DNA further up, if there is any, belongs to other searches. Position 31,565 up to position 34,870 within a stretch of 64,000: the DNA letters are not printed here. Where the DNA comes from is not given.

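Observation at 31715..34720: About 1000-aa HdrA variant with two thioredoxin-reductase-like FAD modules and an internalised N-domain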

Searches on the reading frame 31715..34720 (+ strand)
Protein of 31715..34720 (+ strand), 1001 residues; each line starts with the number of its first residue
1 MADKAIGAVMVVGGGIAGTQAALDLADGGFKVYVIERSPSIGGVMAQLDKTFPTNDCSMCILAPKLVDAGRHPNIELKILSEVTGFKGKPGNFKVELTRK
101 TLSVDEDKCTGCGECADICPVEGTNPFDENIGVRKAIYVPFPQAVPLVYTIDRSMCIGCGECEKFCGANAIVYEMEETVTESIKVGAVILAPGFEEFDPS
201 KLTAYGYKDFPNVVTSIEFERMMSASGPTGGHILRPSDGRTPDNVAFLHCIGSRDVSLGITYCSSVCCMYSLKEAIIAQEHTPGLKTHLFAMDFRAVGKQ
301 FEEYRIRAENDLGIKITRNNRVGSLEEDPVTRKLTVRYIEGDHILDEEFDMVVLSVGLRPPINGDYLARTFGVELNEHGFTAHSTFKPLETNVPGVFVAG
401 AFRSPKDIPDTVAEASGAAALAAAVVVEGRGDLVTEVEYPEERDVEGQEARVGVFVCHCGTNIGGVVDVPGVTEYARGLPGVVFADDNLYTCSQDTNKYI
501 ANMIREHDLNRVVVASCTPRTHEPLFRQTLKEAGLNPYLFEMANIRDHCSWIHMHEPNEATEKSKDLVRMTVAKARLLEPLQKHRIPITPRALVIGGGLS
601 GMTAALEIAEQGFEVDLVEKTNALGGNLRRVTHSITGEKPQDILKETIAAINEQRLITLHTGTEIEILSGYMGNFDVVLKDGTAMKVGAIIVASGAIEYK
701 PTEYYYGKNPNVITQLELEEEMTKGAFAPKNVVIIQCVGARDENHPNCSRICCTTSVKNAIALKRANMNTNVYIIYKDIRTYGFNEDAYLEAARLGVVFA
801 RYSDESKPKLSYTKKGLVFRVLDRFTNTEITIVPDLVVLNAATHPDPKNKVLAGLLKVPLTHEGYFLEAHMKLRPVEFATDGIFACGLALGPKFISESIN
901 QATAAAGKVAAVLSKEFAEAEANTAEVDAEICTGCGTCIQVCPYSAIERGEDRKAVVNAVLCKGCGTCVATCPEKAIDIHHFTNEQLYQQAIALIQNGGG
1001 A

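Call 5: search_protein_families(library=pfam, proteins=[window:31715-34720:+], max_evalue=0.01)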
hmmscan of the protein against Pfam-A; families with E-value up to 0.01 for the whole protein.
window:31715-34720:+ (1001 aa): 32 families (the best 25 are shown)
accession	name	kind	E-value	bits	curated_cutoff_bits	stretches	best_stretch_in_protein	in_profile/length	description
PF07992.20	Pyr_redox_2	-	1.4e-27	97.3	26.1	3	592-723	3-137/291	Pyridine nucleotide-disulphide oxidoreductase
PF00037.32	Fer4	-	1.1e-24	85.6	21.1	4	926-948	2-24/24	4Fe-4S binding domain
PF12837.12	Fer4_6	-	1.9e-19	69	25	4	925-947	2-24/24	4Fe-4S binding domain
PF12838.12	Fer4_7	-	7.1e-19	68.5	27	4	913-946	19-52/52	4Fe-4S dicluster domain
PF13450.12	NAD_binding_8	-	2.8e-17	63.2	21.9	2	594-633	1-40/68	NAD(P)-binding Rossmann-like domain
PF12831.13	FAD_oxidored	-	2.4e-16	60.5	27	2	593-629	3-39/416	FAD dependent oxidoreductase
PF13187.11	Fer4_9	-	5.6e-15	55.5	27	2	932-977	2-52/52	4Fe-4S dicluster domain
PF14697.11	Fer4_21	-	6.8e-14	52.2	35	3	925-978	1-58/59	4Fe-4S dicluster domain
PF13237.11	Fer4_10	-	7.8e-14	51.8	25.5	2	927-973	4-53/53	4Fe-4S dicluster domain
PF12797.12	Fer4_2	-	9.6e-13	47.6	24.5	2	927-944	5-22/22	4Fe-4S binding domain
PF13738.12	Pyr_redox_3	-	2e-12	47.4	30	1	591-695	166-266/305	Pyridine nucleotide-disulphide oxidoreductase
PF00890.30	FAD_binding_2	-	1e-11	45.1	20.4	2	592-628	2-38/414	FAD binding domain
PF13484.11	Fer4_16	-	4.7e-11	43.8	30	1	932-950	2-20/66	4Fe-4S double cluster binding domain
PF01266.30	DAO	-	7.9e-11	42.5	27.9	2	592-627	2-38/353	FAD dependent oxidoreductase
PF25160.1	LdpA_Fe-S-bd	-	1.2e-10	41.4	27.6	3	938-980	9-46/49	LdpA Fe-S cluster-binding domain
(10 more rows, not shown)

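Call 6: search_protein_families(library=ncbifam, proteins=[window:31715-34720:+], max_evalue=0.001)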
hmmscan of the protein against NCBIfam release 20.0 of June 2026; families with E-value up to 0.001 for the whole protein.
window:31715-34720:+ (1001 aa): 198 families (the best 25 are shown)
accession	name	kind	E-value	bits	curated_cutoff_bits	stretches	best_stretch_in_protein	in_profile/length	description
NF040770.1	hetero_SS_HdrA2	exception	7.5e-299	993.2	1100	3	8-430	141-564/777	CoB-CoM heterodisulfide reductase HdrA2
NF041778.1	hetero_SS_HdrA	equivalog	2.5e-216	720.1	1400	3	9-437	145-581/771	ferredoxin:CoB-CoM heterodisulfide reductase subunit HdrA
NF041891.1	hdrA_Methbact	equivalog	2.9e-209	697.1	1300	3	7-426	134-556/762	ferredoxin:CoB-CoM heterodisulfide reductase subunit HdrA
NF009410.0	PRK12771.1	subfamily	5.8e-20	71.4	516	2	590-678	139-227/566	NAD(P)-binding protein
NF038196.1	ferrodoxin_EFR1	subfamily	1.2e-19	71.3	75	1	904-984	160-236/242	EFR1 family ferrodoxin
TIGR01944.1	rnfB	subfamily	6.7e-19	68.2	68.7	1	916-985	99-168/190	RnfABCDGE type electron transport complex subunit B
NF058577.1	FdxA_fam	equivalog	2.1e-16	59.9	65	2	930-976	7-52/52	4Fe-4S ferredoxin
TIGR03997.1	mycofact_OYE_2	equivalog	3.6e-16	58.7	793.15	2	590-741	380-514/645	mycofactocin system FadH/OYE family oxidoreductase 2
NF040864.1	HgcB_ferredoxin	equivalog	4.2e-16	58.6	99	2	922-980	6-64/93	mercury methylation ferredoxin HgcB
TIGR03467.1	HpnE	equivalog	6.9e-16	58.6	283.05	2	593-634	2-43/430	hydroxysqualene dehydroxylase HpnE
TIGR02700.1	flavo_MJ0208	hypoth_equivalog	8.4e-16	57.9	251.35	1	898-978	114-195/234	dihydromethanopterin reductase (acceptor)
NF041836.1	rnfB_Methano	equivalog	2.6e-15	56.6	445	1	932-977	143-188/265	Rnf electron transport complex subunit RnfB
TIGR02179.1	PorD_KorD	subfamily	2.9e-15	56.1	60.05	1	927-979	22-74/78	2-oxoacid:acceptor oxidoreductase, delta subunit, pyruvate/2-ketoisovalerate family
NF005560.0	PRK07233.1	equivalog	4.4e-15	55.5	252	2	9-49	3-43/435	hypothetical protein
NF005505.0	PRK07118.1-4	equivalog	8.4e-15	55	378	1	931-977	142-188/265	Fe-S cluster domain-containing protein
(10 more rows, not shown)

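Call 7: search_solved_structures(query=window:31715-34720:+, max_evalue=0.00001, show_alignments=2)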
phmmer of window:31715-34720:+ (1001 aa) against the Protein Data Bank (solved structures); distinct sequences matched with E-value up to 0.00001: 25.
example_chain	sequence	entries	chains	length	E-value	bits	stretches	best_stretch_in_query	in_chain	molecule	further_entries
5odc_A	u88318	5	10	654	4e-218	729.8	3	10-373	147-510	Heterodisulfide reductase, subunit A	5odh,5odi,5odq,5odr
8rvu_a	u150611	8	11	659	5.9e-218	729.2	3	10-432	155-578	H(2):CoB-CoM heterodisulfide,ferredoxin reductase subunit A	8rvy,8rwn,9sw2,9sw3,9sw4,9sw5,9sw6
8rvv_A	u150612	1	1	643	9.3e-217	725.3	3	10-431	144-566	H(2):CoB-CoM heterodisulfide,ferredoxin reductase subunit A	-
9sfi_A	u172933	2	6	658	3.3e-184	617.5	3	8-429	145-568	CoB--CoM heterodisulfide reductase iron-sulfur subunit A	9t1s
7bkb_A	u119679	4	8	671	1.2e-176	592.6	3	9-429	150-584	CoB--CoM heterodisulfide reductase iron-sulfur subunit A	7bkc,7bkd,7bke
6tjr_A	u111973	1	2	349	1.8e-40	141.8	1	182-422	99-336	Fumarate reductase/succinate dehydrogenase flavoprotein domain protein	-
9sw6_H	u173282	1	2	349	1.5e-12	49.4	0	96-176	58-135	Tungsten formylmethanofuran dehydrogenase, subunit F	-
5t5i_F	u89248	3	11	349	4.4e-12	47.8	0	94-176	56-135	Tungsten formylmethanofuran dehydrogenase subunit fwdF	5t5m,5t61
9sw6_G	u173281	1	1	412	2.7e-11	45.2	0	921-979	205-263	Polyferredoxin protein MvhB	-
7np8_A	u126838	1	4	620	1.5e-10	42.8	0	925-979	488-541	Coenzyme F420-dependent sulfite reductase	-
7npa_A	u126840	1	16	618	4e-10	41.3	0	927-980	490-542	Coenzyme F420-dependent sulfite reductase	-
7zc6_B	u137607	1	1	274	1.2e-08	36.4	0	932-980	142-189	RnfB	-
9sfi_T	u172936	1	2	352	2.6e-08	35.3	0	919-977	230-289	4Fe-4S ferredoxin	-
5c4i_B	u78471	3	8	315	1.8e-07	32.5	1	926-977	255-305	Oxalate oxidoreductase subunit delta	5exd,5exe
7bkb_K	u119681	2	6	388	3e-07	31.8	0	920-979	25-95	Formylmethanofuran dehydrogenase, subunit F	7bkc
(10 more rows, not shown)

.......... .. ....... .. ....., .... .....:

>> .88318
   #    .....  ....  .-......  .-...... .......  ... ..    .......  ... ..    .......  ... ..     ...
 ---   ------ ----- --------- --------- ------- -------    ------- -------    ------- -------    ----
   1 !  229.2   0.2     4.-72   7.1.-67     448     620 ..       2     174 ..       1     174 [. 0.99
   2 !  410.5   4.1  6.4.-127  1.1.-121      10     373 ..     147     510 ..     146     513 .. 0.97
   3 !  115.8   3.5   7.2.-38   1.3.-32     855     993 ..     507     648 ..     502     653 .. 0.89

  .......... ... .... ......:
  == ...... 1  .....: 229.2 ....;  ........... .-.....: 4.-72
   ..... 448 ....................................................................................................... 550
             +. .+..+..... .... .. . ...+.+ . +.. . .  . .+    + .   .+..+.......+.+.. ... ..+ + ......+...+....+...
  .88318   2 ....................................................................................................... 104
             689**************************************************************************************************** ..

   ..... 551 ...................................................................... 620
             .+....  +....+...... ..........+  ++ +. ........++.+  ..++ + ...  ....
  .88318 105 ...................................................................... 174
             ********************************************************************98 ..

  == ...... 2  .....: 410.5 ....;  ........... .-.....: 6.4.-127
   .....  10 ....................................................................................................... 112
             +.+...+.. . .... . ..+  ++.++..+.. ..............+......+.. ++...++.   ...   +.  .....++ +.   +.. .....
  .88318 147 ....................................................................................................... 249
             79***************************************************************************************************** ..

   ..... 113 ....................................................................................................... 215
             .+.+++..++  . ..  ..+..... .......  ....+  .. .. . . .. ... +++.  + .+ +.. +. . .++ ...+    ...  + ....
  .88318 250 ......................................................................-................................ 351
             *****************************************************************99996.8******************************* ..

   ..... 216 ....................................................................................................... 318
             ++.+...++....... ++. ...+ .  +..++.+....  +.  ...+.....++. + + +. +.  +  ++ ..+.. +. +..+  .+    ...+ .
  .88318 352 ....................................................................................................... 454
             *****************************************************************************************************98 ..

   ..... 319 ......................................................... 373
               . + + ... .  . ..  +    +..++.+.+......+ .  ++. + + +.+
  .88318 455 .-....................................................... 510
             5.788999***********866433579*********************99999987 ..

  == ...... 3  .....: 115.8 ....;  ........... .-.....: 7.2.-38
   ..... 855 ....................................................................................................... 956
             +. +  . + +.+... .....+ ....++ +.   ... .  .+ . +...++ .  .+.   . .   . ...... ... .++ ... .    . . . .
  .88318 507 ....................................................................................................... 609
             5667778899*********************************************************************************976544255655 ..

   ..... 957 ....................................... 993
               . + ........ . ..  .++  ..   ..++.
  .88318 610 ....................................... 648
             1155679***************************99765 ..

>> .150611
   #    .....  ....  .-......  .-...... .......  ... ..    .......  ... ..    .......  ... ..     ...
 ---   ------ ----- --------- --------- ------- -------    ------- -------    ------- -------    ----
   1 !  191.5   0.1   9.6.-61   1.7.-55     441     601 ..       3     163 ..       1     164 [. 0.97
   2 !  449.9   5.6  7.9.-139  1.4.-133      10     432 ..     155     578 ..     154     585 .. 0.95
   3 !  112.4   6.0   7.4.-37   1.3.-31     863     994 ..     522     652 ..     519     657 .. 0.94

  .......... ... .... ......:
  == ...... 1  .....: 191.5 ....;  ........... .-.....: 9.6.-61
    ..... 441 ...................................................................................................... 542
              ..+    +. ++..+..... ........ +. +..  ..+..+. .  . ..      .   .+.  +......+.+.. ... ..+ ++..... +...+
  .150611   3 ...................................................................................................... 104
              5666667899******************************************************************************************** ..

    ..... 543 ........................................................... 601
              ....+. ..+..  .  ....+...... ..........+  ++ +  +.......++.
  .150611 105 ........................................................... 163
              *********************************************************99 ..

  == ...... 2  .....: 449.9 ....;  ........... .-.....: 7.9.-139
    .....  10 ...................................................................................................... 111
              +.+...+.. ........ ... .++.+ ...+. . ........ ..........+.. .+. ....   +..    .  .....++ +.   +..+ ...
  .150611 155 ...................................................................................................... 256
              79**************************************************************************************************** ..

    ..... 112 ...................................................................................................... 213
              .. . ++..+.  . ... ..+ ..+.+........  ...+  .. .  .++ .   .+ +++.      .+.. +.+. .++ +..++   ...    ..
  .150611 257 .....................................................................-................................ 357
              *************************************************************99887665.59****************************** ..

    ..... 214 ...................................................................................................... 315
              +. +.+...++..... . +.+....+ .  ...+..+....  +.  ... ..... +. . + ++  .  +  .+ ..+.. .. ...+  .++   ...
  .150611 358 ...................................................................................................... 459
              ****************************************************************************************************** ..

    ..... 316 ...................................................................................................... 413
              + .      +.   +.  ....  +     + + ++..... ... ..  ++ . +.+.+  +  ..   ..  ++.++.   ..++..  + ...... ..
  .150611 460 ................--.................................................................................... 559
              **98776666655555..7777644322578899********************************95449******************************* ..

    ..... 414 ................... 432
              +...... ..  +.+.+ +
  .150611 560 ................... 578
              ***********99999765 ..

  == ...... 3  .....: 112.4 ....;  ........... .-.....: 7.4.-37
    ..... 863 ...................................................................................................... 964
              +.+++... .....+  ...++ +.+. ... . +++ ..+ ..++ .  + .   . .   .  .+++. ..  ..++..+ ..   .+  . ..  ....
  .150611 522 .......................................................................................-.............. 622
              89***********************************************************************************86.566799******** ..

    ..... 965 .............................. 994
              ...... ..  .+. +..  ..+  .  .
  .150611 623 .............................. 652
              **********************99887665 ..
